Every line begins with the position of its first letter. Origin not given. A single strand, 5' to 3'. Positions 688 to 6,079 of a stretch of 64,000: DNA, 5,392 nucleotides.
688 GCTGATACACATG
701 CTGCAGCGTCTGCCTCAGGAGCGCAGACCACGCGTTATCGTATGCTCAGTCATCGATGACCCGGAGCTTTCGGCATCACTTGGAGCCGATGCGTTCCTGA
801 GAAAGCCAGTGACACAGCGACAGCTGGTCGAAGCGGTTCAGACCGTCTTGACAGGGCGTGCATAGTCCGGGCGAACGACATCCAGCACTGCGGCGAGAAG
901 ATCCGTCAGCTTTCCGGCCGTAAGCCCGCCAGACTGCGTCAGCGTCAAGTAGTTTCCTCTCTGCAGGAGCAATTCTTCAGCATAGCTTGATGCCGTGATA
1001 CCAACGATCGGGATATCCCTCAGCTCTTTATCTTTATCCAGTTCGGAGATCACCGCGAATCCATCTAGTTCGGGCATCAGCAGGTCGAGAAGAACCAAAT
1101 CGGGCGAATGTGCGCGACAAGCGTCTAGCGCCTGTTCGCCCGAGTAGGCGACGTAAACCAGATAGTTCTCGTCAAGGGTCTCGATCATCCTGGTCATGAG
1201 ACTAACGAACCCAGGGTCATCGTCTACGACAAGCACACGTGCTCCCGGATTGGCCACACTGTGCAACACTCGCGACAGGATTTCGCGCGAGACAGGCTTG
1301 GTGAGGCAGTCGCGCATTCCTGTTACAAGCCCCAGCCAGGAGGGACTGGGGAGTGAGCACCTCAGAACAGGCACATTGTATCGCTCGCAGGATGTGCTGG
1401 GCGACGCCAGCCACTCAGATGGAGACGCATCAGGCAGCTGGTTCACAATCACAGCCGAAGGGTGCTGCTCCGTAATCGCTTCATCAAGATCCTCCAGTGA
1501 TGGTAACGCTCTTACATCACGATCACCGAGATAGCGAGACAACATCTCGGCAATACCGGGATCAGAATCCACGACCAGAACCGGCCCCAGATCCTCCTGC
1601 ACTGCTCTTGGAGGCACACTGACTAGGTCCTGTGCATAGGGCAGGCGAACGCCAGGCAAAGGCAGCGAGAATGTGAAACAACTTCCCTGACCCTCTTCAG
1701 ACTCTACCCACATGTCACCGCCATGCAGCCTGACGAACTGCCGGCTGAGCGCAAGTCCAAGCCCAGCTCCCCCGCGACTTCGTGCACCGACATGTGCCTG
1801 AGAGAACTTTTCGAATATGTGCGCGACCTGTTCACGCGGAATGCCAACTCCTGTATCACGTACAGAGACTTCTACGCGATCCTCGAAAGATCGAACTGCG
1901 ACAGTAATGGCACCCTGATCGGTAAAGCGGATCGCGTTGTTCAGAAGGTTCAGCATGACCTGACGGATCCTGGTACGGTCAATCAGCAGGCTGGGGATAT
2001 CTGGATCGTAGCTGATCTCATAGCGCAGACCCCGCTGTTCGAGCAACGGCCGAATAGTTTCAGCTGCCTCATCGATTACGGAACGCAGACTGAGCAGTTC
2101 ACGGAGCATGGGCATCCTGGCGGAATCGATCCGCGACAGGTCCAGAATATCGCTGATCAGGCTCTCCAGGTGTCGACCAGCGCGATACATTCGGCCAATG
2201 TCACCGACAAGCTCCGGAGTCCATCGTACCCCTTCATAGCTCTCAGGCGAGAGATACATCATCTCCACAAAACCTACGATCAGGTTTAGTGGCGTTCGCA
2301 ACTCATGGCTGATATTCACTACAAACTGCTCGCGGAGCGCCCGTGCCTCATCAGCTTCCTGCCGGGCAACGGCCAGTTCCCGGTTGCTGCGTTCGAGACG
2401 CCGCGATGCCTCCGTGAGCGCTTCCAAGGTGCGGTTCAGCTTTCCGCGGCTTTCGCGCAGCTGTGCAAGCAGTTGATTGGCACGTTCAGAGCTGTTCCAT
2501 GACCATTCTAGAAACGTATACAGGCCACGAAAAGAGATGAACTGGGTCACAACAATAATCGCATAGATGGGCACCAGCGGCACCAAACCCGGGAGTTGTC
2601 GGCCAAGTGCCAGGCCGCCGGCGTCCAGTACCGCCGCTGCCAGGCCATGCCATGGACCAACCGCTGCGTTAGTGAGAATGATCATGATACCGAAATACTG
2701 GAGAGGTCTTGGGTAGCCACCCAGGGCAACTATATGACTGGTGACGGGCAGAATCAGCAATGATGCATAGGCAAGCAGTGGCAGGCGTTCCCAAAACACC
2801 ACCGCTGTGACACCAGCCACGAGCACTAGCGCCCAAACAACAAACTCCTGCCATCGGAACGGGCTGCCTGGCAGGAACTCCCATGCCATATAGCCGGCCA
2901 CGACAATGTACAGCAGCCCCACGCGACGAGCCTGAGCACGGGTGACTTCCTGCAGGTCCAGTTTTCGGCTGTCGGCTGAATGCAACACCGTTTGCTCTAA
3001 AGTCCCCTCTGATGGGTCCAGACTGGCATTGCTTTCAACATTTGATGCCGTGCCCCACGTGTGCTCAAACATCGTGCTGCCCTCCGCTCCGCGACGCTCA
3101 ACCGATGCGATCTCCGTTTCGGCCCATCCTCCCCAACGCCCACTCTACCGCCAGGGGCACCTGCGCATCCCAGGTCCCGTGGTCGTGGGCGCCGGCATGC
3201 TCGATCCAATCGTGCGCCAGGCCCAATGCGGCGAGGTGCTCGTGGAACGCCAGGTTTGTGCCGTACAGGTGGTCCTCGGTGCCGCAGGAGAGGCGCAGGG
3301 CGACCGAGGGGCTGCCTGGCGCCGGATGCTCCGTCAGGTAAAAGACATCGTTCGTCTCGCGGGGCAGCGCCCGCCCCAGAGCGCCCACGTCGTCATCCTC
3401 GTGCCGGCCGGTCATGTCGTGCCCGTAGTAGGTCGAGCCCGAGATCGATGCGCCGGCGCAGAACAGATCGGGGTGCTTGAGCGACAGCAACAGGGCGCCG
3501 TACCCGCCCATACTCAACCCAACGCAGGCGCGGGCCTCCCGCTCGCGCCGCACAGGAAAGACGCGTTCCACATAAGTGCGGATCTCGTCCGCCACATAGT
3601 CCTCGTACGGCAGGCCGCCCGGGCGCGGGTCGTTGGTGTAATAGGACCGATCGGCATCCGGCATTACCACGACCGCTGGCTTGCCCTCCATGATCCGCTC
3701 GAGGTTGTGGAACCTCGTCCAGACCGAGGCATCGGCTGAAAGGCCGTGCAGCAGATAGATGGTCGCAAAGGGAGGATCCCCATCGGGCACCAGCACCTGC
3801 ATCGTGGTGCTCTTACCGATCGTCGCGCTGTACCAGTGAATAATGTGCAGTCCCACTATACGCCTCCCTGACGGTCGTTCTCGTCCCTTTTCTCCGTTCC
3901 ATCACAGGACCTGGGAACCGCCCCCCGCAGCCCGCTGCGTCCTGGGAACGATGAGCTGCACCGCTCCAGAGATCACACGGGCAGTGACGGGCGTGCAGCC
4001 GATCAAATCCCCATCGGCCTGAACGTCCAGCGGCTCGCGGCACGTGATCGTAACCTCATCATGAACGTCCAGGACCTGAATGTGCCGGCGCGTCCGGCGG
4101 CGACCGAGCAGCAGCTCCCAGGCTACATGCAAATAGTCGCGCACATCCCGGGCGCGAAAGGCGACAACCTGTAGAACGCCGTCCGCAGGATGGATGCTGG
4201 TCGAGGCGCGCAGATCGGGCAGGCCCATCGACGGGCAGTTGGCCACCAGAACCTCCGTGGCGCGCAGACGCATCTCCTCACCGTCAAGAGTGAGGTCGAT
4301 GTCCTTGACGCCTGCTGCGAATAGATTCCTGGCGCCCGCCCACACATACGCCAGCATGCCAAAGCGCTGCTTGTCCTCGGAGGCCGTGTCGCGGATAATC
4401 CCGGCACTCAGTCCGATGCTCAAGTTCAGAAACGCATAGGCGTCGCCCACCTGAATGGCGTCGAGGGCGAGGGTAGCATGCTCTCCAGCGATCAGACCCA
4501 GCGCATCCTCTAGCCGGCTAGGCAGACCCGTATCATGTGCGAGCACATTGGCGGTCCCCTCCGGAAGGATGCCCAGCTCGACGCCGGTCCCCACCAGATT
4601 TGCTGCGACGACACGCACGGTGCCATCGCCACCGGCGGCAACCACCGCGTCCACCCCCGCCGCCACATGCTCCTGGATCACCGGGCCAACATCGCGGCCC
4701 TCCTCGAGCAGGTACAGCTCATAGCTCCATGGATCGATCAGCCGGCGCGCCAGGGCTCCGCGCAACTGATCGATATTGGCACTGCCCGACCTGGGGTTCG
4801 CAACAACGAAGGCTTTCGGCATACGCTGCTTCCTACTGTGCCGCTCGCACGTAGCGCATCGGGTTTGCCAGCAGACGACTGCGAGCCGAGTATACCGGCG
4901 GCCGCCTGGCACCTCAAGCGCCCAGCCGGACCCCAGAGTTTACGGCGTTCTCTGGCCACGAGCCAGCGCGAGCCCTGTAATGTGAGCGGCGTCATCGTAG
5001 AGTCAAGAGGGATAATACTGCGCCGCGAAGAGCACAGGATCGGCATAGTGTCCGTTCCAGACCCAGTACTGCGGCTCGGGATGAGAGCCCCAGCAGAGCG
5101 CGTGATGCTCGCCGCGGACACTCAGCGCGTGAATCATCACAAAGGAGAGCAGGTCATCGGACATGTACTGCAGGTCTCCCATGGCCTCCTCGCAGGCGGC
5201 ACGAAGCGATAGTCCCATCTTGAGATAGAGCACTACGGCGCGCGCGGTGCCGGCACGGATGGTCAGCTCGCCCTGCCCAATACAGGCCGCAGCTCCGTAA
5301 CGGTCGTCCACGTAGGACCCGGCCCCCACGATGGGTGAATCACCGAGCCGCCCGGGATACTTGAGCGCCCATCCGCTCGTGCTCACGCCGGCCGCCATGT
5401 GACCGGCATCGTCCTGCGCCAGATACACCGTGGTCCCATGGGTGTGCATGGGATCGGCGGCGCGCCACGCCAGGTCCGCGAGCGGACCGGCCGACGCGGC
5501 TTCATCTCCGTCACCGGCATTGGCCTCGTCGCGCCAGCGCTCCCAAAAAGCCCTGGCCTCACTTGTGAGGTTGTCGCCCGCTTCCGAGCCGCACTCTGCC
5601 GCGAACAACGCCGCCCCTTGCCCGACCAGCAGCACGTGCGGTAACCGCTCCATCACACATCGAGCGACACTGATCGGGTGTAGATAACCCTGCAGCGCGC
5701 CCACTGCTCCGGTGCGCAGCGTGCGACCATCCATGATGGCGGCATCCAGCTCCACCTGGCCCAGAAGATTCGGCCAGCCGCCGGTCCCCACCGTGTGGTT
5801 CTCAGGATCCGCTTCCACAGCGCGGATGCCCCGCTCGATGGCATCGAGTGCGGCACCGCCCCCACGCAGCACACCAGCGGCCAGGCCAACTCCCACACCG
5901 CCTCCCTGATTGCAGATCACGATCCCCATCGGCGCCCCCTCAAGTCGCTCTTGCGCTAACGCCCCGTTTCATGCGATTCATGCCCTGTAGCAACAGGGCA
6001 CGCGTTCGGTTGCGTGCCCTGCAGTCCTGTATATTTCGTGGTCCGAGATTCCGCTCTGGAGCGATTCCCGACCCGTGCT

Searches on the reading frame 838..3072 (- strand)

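Call 14: search_protein_families(library=pfam, proteins=[window:838-3072:-], max_evalue=0.001)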
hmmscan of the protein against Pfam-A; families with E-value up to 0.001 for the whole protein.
window:838-3072:- (744 aa): 4 families
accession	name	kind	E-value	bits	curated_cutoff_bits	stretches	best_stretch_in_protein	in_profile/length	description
PF02518.31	HATPase_c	-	3.9e-33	114.7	26.4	1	365-473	2-110/111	Histidine kinase-, DNA gyrase B-, and HSP90-like ATPase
PF00072.30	Response_reg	-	1.3e-21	77.2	30.2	1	613-697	1-81/111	Response regulator receiver domain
PF00512.31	HisKA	-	1e-15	58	26.9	1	247-317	2-65/66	His Kinase A (phospho-acceptor) domain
PF13581.12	HATPase_c_2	-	0.00031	21.2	27.4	1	376-448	39-110/127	Histidine kinase-like ATPase domain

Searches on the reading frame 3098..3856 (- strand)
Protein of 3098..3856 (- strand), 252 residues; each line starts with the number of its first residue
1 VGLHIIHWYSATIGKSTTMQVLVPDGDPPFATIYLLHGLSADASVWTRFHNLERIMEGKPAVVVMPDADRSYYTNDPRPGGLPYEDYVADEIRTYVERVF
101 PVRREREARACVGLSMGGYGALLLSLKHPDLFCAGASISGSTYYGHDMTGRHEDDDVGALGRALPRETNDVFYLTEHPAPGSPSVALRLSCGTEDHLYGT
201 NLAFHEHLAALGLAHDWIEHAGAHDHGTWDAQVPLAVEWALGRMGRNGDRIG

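Call 14: search_protein_families(library=pfam, proteins=[window:3098-3856:-], max_evalue=0.001)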
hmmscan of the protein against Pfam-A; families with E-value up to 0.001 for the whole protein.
window:3098-3856:- (252 aa): 2 families
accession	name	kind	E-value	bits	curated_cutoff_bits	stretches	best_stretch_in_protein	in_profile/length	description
PF00756.26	Esterase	-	7e-20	72.3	22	1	10-232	1-243/251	Putative esterase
PF12146.15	Hydrolase_4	-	0.00022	21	27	1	31-144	5-112/239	Serine aminopeptidase, S33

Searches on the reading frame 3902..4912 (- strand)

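Call 14: search_protein_families(library=pfam, proteins=[window:3902-4912:-], max_evalue=0.001)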
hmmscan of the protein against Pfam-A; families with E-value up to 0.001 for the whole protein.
window:3902-4912:- (336 aa): 3 families
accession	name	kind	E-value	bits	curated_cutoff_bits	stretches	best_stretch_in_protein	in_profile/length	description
PF00781.29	DAGK_cat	-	6.6e-21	74.6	23.6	1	33-146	1-117/125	Diacylglycerol kinase catalytic domain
PF19279.4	YegS_C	-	2.5e-15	57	27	1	167-321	6-157/158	YegS C-terminal NAD kinase beta sandwich-like domain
PF01513.26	NAD_kinase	-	0.00022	22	25.5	1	74-107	60-93/130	ATP-NAD kinase N-terminal domain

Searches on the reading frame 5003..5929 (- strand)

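Call 14: search_protein_families(library=pfam, proteins=[window:5003-5929:-], max_evalue=0.001)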
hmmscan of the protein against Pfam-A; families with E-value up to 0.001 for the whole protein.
window:5003-5929:- (308 aa): 1 family
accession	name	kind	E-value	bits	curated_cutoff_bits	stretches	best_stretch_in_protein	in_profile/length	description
PF01112.23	Asparaginase_2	-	9e-61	206.1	27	1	19-266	35-278/309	Asparaginase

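Call 52: search_protein_families(library=ncbifam, proteins=[window:5003-5929:-], max_evalue=0.00001)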
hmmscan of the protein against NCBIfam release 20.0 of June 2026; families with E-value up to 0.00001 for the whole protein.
window:5003-5929:- (308 aa): 1 family
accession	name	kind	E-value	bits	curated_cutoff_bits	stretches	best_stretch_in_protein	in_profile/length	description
NF007589.0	PRK10226.1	equivalog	2.1e-36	125.5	567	1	20-249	42-263/321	beta-aspartyl-peptidase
